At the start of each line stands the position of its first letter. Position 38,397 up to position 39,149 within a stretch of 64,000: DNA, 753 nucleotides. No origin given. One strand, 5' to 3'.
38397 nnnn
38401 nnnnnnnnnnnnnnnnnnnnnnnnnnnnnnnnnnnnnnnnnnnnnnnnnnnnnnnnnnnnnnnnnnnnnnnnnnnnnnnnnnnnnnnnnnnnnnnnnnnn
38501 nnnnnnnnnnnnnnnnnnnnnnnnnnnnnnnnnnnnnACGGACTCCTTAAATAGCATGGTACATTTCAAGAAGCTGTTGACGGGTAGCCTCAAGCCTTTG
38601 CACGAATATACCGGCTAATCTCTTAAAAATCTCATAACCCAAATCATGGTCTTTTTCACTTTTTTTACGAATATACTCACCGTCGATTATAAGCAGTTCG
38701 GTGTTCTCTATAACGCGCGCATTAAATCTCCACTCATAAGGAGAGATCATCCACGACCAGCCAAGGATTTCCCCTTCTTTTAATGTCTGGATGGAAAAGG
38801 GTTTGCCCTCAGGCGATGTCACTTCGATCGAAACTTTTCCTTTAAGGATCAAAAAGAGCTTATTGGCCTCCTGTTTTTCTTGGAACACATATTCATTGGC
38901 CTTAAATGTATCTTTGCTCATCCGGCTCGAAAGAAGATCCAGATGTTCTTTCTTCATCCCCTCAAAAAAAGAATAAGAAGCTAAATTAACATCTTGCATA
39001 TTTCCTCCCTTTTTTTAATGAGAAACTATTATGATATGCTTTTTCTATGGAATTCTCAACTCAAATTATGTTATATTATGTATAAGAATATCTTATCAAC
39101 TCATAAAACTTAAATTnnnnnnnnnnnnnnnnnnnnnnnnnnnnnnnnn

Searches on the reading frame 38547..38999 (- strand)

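Call 59: search_protein_families(library=pfam, proteins=[window:38547-38999:-], max_evalue=0.01)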
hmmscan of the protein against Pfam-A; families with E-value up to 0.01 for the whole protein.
window:38547-38999:- (150 aa): 2 families
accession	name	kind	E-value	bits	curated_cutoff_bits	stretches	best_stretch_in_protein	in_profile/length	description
PF00027.35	cNMP_binding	-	6.4e-15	55.3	27.5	1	31-113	3-85/89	Cyclic nucleotide-binding domain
PF25562.1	CNBH_CNNM2_C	-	0.0075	16.3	27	0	28-61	56-89/172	Metal transporter CNNM2-like, C-terminal CNBH domain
